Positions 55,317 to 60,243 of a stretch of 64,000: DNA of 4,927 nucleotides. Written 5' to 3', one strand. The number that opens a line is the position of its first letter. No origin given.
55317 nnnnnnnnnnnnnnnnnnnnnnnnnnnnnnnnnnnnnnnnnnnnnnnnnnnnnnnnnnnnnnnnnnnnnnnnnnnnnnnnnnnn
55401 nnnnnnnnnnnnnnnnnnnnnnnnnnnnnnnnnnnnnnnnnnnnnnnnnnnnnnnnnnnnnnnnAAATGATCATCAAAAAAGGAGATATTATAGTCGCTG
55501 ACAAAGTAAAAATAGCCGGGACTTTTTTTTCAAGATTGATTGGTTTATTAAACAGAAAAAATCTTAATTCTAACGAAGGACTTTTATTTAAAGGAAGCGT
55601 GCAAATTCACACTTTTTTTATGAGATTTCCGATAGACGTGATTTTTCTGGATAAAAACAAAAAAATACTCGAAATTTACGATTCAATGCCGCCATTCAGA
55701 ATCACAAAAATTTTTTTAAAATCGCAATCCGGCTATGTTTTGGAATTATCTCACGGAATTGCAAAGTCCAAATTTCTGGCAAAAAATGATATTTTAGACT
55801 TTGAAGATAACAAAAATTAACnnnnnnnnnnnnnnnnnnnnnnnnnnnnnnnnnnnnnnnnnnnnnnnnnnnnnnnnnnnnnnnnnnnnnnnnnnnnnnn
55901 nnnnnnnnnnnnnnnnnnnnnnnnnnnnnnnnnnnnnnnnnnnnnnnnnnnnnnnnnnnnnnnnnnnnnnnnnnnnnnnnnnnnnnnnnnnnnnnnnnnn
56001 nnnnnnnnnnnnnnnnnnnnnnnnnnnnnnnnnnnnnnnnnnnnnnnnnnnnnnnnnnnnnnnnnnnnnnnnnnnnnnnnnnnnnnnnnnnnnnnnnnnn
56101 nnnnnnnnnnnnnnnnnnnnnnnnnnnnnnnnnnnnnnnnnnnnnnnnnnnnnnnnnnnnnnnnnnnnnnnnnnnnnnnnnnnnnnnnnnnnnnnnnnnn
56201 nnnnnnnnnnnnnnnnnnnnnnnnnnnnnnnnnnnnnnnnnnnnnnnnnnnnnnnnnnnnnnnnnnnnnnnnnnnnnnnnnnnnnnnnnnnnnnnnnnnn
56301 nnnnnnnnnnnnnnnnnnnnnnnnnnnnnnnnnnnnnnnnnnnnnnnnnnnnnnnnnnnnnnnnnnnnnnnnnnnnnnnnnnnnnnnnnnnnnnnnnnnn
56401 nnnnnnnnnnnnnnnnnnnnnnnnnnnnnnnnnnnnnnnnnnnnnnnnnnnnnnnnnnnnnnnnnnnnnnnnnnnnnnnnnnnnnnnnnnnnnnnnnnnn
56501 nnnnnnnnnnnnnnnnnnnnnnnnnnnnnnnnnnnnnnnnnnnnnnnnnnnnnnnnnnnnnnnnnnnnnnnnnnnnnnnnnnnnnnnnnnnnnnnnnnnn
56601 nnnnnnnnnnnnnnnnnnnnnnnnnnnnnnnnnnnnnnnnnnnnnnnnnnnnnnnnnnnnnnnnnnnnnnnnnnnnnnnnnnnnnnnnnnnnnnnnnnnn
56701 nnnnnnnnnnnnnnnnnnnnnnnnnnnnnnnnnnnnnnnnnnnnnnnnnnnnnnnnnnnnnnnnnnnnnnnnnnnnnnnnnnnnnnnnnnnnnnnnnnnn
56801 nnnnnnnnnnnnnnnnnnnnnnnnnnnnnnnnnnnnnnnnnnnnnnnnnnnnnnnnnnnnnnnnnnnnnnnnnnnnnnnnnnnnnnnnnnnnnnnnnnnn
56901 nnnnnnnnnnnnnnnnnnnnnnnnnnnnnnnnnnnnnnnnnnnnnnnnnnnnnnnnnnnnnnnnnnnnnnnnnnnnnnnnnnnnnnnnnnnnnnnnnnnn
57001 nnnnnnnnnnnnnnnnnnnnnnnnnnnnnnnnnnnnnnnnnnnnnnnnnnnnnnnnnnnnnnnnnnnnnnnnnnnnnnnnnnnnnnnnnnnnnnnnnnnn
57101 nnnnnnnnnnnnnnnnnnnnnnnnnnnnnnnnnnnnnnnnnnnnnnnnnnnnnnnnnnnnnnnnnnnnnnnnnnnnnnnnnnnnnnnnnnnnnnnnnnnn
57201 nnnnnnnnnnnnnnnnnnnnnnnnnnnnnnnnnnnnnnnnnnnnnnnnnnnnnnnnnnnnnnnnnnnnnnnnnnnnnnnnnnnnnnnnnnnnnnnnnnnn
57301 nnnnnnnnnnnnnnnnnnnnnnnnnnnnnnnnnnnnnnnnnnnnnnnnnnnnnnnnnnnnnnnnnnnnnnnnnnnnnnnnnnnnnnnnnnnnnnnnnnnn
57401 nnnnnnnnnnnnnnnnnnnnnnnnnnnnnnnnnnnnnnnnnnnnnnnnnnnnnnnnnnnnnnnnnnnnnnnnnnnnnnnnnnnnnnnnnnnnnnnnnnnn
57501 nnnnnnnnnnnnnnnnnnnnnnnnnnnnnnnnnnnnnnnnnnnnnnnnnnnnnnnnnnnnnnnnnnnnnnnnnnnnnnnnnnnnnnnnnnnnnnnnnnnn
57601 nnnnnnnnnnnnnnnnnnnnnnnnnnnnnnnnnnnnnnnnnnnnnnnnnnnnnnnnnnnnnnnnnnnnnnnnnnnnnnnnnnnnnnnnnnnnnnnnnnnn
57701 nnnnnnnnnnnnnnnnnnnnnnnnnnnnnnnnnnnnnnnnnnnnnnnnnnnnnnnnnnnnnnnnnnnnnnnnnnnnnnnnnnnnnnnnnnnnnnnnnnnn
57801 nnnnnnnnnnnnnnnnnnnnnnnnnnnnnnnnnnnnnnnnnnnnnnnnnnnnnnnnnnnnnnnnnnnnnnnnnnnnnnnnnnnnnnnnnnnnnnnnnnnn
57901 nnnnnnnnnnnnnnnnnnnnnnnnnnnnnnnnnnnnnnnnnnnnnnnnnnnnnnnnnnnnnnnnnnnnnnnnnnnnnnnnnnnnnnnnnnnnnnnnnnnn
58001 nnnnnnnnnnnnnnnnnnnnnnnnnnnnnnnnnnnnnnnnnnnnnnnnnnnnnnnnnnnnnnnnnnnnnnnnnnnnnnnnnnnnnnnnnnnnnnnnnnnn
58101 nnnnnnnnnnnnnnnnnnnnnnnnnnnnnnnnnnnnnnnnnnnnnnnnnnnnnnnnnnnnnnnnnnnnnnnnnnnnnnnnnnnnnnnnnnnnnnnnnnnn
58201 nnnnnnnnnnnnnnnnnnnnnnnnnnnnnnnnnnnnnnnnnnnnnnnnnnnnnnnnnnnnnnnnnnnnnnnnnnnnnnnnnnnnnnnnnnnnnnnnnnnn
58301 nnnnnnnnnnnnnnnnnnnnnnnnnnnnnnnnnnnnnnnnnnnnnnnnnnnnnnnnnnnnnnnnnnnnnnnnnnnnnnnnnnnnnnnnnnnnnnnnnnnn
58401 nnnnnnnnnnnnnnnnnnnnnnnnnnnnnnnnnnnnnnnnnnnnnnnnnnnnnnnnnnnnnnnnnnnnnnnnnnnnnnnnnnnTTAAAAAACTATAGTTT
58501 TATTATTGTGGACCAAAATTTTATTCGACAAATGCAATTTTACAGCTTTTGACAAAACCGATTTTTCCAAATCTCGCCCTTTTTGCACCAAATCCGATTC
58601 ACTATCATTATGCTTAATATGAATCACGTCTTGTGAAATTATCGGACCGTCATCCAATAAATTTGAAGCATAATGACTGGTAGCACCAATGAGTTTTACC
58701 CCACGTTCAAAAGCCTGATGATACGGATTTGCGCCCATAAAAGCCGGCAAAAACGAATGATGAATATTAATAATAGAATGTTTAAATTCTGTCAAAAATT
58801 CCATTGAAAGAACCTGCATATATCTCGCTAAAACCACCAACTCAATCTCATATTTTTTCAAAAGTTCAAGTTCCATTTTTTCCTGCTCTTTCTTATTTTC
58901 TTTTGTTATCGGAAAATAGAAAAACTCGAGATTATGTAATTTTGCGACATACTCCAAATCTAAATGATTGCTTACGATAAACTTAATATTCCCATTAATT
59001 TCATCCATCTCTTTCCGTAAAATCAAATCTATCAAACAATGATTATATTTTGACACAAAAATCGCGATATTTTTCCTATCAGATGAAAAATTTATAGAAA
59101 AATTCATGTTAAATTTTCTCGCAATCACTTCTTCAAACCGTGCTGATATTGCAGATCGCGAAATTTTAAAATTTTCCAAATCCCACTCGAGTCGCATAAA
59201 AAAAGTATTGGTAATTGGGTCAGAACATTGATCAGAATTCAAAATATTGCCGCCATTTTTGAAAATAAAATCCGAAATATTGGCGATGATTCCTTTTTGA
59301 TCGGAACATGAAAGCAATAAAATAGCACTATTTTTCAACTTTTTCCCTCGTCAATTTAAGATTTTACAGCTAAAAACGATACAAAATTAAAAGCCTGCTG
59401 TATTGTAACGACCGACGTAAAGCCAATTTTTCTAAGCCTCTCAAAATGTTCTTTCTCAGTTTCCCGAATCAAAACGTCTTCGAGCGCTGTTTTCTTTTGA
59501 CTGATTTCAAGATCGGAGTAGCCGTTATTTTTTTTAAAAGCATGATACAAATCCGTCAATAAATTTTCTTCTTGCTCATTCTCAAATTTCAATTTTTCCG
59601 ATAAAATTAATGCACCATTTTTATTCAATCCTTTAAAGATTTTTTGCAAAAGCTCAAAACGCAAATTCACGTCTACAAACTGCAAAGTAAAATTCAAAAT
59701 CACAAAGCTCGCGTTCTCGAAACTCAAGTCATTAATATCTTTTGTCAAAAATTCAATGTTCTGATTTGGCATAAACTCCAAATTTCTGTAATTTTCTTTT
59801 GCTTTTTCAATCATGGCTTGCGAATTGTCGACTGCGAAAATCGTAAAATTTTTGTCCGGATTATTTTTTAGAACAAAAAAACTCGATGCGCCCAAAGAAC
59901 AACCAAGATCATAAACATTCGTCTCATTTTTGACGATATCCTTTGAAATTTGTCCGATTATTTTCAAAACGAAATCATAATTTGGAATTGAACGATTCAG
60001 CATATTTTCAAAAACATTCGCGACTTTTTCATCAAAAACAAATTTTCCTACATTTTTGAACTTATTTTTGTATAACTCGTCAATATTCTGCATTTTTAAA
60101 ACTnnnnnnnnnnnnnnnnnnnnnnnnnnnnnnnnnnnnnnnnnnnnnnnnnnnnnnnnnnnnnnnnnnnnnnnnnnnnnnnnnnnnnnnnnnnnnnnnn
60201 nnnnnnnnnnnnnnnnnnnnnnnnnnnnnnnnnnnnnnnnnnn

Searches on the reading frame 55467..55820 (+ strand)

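Call 47: search_protein_families(library=pfam, proteins=[window:55467-55820:+], max_evalue=0.01)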
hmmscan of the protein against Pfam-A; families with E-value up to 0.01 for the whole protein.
window:55467-55820:+ (117 aa): 1 family
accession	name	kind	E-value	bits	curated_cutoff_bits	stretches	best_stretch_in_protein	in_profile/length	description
PF02643.20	DUF192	-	1.9e-19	70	27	1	13-110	2-94/96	Uncharacterized ACR, COG1430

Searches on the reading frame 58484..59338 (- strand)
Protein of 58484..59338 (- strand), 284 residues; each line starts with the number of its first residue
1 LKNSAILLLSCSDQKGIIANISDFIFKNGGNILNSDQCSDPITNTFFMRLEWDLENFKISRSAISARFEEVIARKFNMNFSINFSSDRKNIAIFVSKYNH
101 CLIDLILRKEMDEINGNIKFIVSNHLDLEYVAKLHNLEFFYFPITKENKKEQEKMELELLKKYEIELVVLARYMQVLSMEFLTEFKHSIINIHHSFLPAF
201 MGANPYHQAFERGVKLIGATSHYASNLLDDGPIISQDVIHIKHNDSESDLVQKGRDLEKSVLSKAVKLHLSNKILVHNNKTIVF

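Call 11: search_protein_families(library=pfam, proteins=[window:58484-59338:-])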
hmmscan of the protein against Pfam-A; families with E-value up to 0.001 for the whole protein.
window:58484-59338:- (284 aa): 2 families
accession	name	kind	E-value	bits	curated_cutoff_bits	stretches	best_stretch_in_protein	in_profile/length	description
PF00551.24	Formyl_trans_N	-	3.7e-40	138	26.1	1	89-266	1-181/181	Formyl transferase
PF01842.31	ACT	-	0.00026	21.2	27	1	6-47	2-44/66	ACT domain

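Call 56: find_encoding_contigs(protein=window:58484-59338:-, flank=10000, max_places=5)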
Protein window:58484-59338:- (284 aa): 1 contig read that carries it; 1 place shown.
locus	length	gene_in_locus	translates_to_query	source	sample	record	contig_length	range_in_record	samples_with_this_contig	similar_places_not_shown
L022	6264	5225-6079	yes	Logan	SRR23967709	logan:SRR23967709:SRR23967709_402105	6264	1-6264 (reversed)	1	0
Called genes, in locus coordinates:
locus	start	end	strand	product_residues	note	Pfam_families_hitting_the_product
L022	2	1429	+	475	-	?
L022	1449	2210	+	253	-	PF05690:ThiG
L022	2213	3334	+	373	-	PF04055:Radical_SAM, PF06968:BATS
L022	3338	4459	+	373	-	PF13439:Glyco_transf_4, PF13477:Glyco_trans_4_2 (weak), PF20706:GT4-conflict, PF00534:Glycos_transf_1, PF13692:Glyco_trans_1_4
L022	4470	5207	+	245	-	PF01209:Ubie_methyltran (weak), PF05175:MTS (weak), PF13847:Methyltransf_31, PF08241:Methyltransf_11, PF08242:Methyltransf_12, PF13649:Methyltransf_25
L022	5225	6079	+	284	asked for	PF00551:Formyl_trans_N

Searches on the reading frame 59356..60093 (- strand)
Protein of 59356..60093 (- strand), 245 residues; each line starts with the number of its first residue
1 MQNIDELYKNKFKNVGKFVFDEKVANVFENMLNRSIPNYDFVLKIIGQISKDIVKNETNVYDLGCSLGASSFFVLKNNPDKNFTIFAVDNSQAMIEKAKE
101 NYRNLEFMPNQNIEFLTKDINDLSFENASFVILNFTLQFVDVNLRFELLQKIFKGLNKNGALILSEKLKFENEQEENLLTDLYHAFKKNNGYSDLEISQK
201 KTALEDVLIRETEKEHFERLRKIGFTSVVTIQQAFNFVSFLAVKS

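Call 47: search_protein_families(library=pfam, proteins=[window:59356-60093:-], max_evalue=0.01)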
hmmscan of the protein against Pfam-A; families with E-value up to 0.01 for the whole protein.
window:59356-60093:- (245 aa): 14 families
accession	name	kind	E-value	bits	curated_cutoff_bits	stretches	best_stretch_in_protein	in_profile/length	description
PF13847.12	Methyltransf_31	-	9.7e-14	51.7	27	1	56-191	3-127/145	Methyltransferase domain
PF13649.12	Methyltransf_25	-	6.8e-12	46.4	27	1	60-160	1-97/97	Methyltransferase domain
PF08242.18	Methyltransf_12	-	3.6e-10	40.9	30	1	62-162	2-98/98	Methyltransferase domain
PF08241.18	Methyltransf_11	-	7.2e-09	36.6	21.2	1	62-164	2-95/95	Methyltransferase domain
PF01209.24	Ubie_methyltran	-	6.9e-07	29.3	20.1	1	52-173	43-160/233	ubiE/COQ5 methyltransferase family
PF05175.20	MTS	-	1.3e-06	28.6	23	1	56-175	31-149/170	Methyltransferase small domain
PF01739.24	CheR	-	3.7e-05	23.7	27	1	48-101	23-83/195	CheR methyltransferase, SAM binding domain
PF00891.24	Methyltransf_2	-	3.8e-05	23.6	22.3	1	55-185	61-187/210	O-methyltransferase domain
PF01728.25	FtsJ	-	0.0012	19.2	24.1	1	50-119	14-81/181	FtsJ-like methyltransferase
PF06859.18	Bin3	-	0.0021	19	27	0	137-220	15-89/109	Bicoid-interacting protein 3 (Bin3)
PF13679.12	Methyltransf_32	-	0.0028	18.1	27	1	43-124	10-93/143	Methyltransferase domain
PF06325.19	PrmA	-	0.0038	17.2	22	1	52-169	157-263/296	Ribosomal protein L11 methyltransferase (PrmA)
PF02390.23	Methyltransf_4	-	0.0091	15.9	24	0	59-127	4-75/173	Putative methyltransferase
PF01170.24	UPF0020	-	0.0094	16.1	22.3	0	78-130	74-122/197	RMKL-like, methyltransferase domain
